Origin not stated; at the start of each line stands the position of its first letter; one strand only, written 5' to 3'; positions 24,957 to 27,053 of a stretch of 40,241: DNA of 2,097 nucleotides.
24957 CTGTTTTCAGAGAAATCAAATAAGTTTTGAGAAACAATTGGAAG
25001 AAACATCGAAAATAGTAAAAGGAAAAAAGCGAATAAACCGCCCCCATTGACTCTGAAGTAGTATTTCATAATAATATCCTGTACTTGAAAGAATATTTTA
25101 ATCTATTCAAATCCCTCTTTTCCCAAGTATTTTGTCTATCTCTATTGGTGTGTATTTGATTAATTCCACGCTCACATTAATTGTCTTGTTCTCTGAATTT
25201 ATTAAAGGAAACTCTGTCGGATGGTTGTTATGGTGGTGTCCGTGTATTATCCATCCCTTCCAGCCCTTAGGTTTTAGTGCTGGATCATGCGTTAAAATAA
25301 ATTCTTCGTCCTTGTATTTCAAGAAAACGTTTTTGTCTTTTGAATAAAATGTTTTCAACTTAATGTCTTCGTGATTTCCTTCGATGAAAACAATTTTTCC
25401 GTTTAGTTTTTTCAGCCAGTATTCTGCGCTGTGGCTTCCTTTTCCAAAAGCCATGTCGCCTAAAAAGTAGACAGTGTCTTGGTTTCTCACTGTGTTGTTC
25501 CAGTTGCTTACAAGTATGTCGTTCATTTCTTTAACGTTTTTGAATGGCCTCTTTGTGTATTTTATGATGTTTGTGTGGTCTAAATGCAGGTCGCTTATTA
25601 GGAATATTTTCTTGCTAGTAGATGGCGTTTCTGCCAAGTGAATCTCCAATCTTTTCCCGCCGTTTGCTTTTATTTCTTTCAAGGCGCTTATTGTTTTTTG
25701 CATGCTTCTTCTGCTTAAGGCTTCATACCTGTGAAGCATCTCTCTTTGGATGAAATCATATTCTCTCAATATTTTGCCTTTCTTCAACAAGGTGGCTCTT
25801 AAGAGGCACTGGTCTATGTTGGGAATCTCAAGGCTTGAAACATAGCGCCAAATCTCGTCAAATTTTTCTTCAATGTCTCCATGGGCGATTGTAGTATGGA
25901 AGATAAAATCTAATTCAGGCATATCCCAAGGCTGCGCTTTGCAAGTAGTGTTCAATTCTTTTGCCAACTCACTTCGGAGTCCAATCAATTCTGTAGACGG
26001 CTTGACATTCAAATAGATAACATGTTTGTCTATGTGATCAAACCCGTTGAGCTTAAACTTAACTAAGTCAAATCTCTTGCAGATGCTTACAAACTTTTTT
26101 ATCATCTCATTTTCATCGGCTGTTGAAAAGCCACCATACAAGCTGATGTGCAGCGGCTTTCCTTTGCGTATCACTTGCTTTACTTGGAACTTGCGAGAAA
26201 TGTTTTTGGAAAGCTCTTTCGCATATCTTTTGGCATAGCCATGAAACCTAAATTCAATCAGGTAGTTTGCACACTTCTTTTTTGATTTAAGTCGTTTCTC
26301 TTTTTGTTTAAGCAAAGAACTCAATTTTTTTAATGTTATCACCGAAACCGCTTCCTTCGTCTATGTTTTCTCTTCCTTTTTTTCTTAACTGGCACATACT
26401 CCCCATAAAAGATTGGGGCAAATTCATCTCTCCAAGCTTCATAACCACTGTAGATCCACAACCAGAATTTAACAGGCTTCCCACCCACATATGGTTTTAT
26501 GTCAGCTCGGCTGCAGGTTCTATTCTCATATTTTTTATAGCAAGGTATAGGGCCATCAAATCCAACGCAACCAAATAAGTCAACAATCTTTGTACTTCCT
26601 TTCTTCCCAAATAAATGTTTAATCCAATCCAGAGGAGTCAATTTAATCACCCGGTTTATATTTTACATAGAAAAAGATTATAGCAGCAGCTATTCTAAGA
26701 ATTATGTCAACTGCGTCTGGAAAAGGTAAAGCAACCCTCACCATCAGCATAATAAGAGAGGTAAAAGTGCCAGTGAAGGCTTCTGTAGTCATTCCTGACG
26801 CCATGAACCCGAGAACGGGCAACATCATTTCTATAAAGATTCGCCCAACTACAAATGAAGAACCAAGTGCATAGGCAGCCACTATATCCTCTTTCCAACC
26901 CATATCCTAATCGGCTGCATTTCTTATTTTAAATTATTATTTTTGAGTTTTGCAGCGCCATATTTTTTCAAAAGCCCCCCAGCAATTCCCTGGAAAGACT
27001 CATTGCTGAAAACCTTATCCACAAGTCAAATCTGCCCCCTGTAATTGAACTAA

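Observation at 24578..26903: Island operon built around a 2H-phosphoesterase/metallophosphoesterase fusion: candidate RNA-end-healing or signal-degrading module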

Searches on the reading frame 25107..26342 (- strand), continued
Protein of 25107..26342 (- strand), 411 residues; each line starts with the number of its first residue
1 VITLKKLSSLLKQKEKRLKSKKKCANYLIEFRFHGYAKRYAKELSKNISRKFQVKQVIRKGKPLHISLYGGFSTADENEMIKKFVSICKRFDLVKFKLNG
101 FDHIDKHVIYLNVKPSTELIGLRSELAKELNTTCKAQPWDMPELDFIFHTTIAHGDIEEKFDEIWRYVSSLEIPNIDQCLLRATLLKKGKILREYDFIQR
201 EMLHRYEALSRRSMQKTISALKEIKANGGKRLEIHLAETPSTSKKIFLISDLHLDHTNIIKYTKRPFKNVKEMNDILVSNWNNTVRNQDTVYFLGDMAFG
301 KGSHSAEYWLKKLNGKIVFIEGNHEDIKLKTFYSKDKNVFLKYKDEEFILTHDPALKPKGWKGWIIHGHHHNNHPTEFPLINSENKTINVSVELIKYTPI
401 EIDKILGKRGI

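Call 55: search_protein_families(library=pfam, proteins=[L009:4448-6007:+, L010:7245-7760:-, L016:4109-5998:+, L024:7228-8859:+, L040:4351-5913:-, L045:4218-5945:+, L048:7304-8641:+, L015:5326-5871:-, L050:4851-5513:+, L043:2208-3908:+], max_evalue=0.01)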
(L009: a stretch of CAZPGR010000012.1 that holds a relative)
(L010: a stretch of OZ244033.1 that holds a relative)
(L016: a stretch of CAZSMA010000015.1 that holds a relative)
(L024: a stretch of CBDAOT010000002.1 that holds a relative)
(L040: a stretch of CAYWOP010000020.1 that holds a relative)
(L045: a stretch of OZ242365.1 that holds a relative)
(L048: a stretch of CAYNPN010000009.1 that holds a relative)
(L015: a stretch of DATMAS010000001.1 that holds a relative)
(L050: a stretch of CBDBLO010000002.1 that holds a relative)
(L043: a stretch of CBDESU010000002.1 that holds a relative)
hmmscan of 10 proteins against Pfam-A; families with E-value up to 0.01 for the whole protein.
L009:4448-6007:+ (519 aa): 1 family
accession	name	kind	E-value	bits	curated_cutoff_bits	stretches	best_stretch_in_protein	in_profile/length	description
PF00188.32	CAP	-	4.3e-08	34.4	21.1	1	233-365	2-117/117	Cysteine-rich secretory protein family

L010:7245-7760:- (171 aa): 1 family
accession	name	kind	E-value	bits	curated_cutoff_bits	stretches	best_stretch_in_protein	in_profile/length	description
PF00188.32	CAP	-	9e-07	30.2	21.1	1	20-145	1-117/117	Cysteine-rich secretory protein family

L016:4109-5998:+ (629 aa): 1 family
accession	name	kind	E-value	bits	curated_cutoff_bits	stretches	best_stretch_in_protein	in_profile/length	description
PF00188.32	CAP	-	6.8e-09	37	21.1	1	472-588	1-104/117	Cysteine-rich secretory protein family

L024:7228-8859:+ (543 aa): 2 families
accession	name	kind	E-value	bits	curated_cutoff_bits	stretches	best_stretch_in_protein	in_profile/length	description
PF01428.23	zf-AN1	-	1.1e-08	35.5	27.9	1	5-40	2-37/40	AN1-like Zinc finger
PF00188.32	CAP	-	1.9e-08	35.6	21.1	1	230-353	1-115/117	Cysteine-rich secretory protein family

L040:4351-5913:- (520 aa): 2 families
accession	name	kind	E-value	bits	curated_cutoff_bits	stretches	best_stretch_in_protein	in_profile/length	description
PF00188.32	CAP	-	7.6e-10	40.1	21.1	1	366-481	2-105/117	Cysteine-rich secretory protein family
PF17982.7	C5HCH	-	0.0091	16.6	26.3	0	10-32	6-28/50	NSD Cys-His rich domain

L045:4218-5945:+ (575 aa): 1 family
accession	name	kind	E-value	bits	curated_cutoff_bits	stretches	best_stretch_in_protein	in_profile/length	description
PF00188.32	CAP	-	0.0019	19.4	21.1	1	138-259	1-108/117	Cysteine-rich secretory protein family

L048:7304-8641:+ (445 aa): 1 family
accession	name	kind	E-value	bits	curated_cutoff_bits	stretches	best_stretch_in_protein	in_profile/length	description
PF01428.23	zf-AN1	-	2.4e-10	40.8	27.9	1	4-40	1-39/40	AN1-like Zinc finger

L015:5326-5871:- (181 aa): 1 family
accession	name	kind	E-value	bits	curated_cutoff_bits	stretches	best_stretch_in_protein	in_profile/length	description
PF00565.23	SNase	-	5.7e-07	30.4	21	1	88-155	1-71/107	Staphylococcal nuclease homologue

L050:4851-5513:+ (220 aa): 1 family
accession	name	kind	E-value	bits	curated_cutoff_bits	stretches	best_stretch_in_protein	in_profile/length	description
PF00188.32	CAP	-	9e-12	46.3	21.1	1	88-219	4-117/117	Cysteine-rich secretory protein family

L043:2208-3908:+ (566 aa): 1 family
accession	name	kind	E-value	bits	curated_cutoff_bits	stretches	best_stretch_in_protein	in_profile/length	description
PF00188.32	CAP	-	2.3e-07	32.1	21.1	1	281-417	1-117/117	Cysteine-rich secretory protein family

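Call 68: find_encoding_contigs(protein=P0001, flank=2000, max_places=3)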
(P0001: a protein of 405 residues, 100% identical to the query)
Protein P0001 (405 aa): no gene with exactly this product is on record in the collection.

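Call 75: search_protein_families(library=padloc, alignment_id=A3, max_evalue=0.00001)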
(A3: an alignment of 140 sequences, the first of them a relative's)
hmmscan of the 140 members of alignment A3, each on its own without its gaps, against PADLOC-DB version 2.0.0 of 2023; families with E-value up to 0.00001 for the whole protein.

A. member 1, L001:4722-5984:+ (420 aa): 7 families
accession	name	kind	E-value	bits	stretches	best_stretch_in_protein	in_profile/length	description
PDLC04787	PDC-S01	-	1.2e-106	355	1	40-418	28-409/412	-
PDLC04789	PDC-S01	-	4.6e-44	149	1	40-381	18-357/375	-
PDLC04790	PDC-S01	-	1e-35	121.3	1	23-396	10-401/422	-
PDLC04786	PDC-S01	-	2.7e-30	103.5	1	41-384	22-406/439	-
PDLC04791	PDC-S01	-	1.2e-24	84.7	1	42-392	22-376/395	-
PDLC04788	PDC-S01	-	4.7e-20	69.9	1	42-389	22-404/448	-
PDLC04792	PDC-S01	-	1.2e-18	65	1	39-396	19-414/452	-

B. families by the number of members that match (of 140 scanned): 56 families (the first 25 are shown)
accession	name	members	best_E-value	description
PDLC04787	PDC-S01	3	1.2e-106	-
PDLC04789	PDC-S01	3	4.6e-44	-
PDLC03854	LmuA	3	1.4e-06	-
PDLC04790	PDC-S01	2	1e-35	-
PDLC04786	PDC-S01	2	2.7e-30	-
PDLC04788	PDC-S01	2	4.7e-20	-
PDLC02299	AbiEii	2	4.2e-16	AbiEii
PDLC02305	AbiEii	2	1.4e-06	AbiEii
PDLC03963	SoFic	1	1.8e-116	-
PDLC04945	PDC-S18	1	5.1e-107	-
PDLC04946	PDC-S18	1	6.6e-68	-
PDLC04985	PDC-S27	1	4.3e-34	-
PDLC04984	PDC-S27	1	6.9e-30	-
PDLC02919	HEAT-ARM_XIII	1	2.1e-27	-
PDLC04791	PDC-S01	1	1.2e-24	-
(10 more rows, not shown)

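Call 85: search_protein_families(library=pfam, alignment_id=A5, max_evalue=0.001)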
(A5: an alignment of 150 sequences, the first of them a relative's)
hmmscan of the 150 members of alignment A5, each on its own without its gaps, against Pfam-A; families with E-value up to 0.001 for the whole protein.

A. member 1, L081:7330-7638:+ (102 aa): 0 families

B. families by the number of members that match (of 150 scanned): 50 families (the first 25 are shown)
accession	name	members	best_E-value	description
PF00149.33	Metallophos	3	1.5e-15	Calcineurin-like phosphoesterase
PF10021.15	PARG_cat_microb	2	3e-39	Microbial-type PARG, catalytic domain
PF03013.19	Pyr_excise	2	2.4e-23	Pyrimidine dimer DNA glycosylase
PF10686.14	YAcAr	2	1.3e-14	YspA, cpYpsA-related SLOG family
PF18143.6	HAD_SAK_2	1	6.2e-25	HAD domain in Swiss Army Knife RNA repair proteins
PF01464.25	SLT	1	5.4e-21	Transglycosylase SLT domain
PF03796.21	DnaB_C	1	1.1e-15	DnaB-like helicase C terminal domain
PF00004.35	AAA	1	2.4e-14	ATPase family associated with various cellular activities (AAA)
PF00476.26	DNA_pol_A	1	3.5e-14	DNA polymerase family A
PF04488.21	Gly_transf_sug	1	3.9e-13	Glycosyltransferase sugar-binding region containing DXD motif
PF14216.11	DUF4326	1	4.2e-13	Domain of unknown function (DUF4326)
PF07460.16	NUMOD3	1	1.3e-11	NUMOD3 motif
PF16468.10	DUF5049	1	1.4e-10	Domain of unknown function (DUF5049)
PF13481.12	AAA_25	1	1.8e-10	AAA domain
PF00583.31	Acetyltransf_1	1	8.2e-10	Acetyltransferase (GNAT) family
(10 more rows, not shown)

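Call 91: search_protein_families(library=pfam, alignment_id=A6, max_evalue=0.001)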
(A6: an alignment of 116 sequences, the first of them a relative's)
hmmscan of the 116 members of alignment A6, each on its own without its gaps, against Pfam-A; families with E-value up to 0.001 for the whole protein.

A. member 1, L001:3231-4523:+ (430 aa): 1 family
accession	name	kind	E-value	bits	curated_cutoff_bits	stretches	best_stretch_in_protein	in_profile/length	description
PF00589.27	Phage_integrase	-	6e-19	68.9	27.1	1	155-334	2-170/172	Phage integrase family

B. families by the number of members that match (of 116 scanned): 119 families (the first 25 are shown)
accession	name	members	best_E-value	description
PF03358.20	FMN_red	4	3.3e-17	NADPH-dependent FMN reductase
PF02525.22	Flavodoxin_2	4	4.6e-08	Flavodoxin-like fold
PF01641.26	SelR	2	8.6e-49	SelR domain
PF00005.33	ABC_tran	2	1.1e-47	ABC transporter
PF13304.12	AAA_21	2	3.3e-23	AAA domain, putative AbiEii toxin, Type IV TA system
PF13358.12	DDE_3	2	1.7e-21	DDE superfamily endonuclease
PF00037.32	Fer4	2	1.2e-11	4Fe-4S binding domain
PF02463.25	SMC_N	2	2.1e-11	RecF/RecN/SMC N terminal domain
PF12797.12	Fer4_2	2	5.6e-11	4Fe-4S binding domain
PF12837.12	Fer4_6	2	5.4e-10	4Fe-4S binding domain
PF13484.11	Fer4_16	2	1.8e-09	4Fe-4S double cluster binding domain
PF12838.12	Fer4_7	2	3.3e-09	4Fe-4S dicluster domain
PF20114.4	DUF6504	2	4.3e-08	Domain of unknown function (DUF6504)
PF13237.11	Fer4_10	2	2.5e-07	4Fe-4S dicluster domain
PF02350.25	Epimerase_2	1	4.6e-93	UDP-N-acetylglucosamine 2-epimerase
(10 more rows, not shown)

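Call 101: search_protein_families(library=pfam, proteins=[L028:4127-4468:+], max_evalue=5)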
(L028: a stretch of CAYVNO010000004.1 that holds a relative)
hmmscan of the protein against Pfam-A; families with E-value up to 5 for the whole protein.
L028:4127-4468:+ (114 aa): 2 families
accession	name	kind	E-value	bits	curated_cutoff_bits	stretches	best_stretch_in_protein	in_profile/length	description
PF05016.21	ParE_toxin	-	0.002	19.1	23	1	30-99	23-81/89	ParE toxin of type II toxin-antitoxin system, parDE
PF24732.2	ParE_like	-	0.0045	17.4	24.4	1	74-112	33-67/67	ParE-like toxin domain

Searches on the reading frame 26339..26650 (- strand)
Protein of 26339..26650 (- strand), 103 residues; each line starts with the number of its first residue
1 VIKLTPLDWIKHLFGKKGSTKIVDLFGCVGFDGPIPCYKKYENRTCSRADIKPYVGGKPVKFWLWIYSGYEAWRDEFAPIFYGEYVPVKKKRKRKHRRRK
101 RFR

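Call 3: search_protein_families(library=pfam, proteins=[window:26339-26650:-], max_evalue=0.1)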
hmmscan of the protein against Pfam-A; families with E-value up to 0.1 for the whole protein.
window:26339-26650:- (103 aa): 0 families

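Call 4: search_protein_families(library=ncbifam, proteins=[window:26339-26650:-], max_evalue=0.1)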
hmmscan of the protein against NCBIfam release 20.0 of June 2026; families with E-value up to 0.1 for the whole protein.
window:26339-26650:- (103 aa): 0 families

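Call 48: search_protein_families(library=padloc, proteins=[window:26339-26650:-], max_evalue=0.1)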
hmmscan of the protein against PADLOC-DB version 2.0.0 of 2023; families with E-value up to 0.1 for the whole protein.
window:26339-26650:- (103 aa): 0 families

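Call 49: search_protein_families(library=phrogs, proteins=[window:26339-26650:-], max_evalue=0.1)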
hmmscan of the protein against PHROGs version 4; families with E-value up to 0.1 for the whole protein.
window:26339-26650:- (103 aa): 0 families

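Call 74: find_homologous_proteins(query=window:26339-26650:-, max_evalue=0.001)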
Query window:26339-26650:-: no candidate shares three 5-residue words with the query. No homologue found.

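Call 100: list_cluster_members(proteins=[window:26342-26641:-, window:26342-26650:-, window:26342-26647:-])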
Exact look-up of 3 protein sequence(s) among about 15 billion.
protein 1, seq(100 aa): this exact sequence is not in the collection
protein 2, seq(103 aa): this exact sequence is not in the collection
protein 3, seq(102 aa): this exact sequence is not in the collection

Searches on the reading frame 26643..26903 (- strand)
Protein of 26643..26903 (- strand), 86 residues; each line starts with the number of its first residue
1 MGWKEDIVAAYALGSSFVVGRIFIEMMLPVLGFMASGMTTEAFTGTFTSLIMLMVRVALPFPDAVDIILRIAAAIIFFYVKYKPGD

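Call 3: search_protein_families(library=pfam, proteins=[window:26643-26903:-], max_evalue=0.1)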
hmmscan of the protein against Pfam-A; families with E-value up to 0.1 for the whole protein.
window:26643-26903:- (86 aa): 1 family
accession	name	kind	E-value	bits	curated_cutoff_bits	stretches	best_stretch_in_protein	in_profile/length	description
PF14750.11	INTS2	-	0.039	12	25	1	7-71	977-1041/1050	Integrator complex subunit 2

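Call 4: search_protein_families(library=ncbifam, proteins=[window:26643-26903:-], max_evalue=0.1)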
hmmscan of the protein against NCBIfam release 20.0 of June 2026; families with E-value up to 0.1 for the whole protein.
window:26643-26903:- (86 aa): 0 families

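Call 48: search_protein_families(library=padloc, proteins=[window:26643-26903:-], max_evalue=0.1)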
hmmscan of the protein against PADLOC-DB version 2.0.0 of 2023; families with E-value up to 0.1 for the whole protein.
window:26643-26903:- (86 aa): 0 families

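Call 49: search_protein_families(library=phrogs, proteins=[window:26643-26903:-], max_evalue=0.1)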
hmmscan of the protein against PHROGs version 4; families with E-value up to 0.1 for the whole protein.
window:26643-26903:- (86 aa): 1 family
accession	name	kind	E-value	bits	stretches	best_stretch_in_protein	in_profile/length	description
phrog_11348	-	unknown function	0.082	14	1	23-76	16-72/95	-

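Call 99: list_cluster_members(proteins=[window:26643-26903:-, window:26339-26650:-, window:24578-25069:-, window:28039-28773:-, window:22774-24573:+, window:29008-30204:-])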
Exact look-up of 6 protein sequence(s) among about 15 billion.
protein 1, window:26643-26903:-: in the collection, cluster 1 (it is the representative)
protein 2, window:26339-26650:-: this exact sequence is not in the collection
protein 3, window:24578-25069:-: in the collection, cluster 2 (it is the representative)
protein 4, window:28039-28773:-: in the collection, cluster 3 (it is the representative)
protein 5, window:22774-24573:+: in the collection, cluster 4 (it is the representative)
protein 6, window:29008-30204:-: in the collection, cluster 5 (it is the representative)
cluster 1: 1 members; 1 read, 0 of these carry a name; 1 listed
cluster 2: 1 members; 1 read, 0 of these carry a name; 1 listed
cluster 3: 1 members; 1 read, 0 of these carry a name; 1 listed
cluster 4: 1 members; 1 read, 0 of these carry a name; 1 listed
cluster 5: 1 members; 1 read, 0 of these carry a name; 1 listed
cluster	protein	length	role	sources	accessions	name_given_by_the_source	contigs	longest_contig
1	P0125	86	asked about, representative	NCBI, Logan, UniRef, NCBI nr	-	-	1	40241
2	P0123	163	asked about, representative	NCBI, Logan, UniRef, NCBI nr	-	-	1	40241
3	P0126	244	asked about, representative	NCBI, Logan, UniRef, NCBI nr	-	-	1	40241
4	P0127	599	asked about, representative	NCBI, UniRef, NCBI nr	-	-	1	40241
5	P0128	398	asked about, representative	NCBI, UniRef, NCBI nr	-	-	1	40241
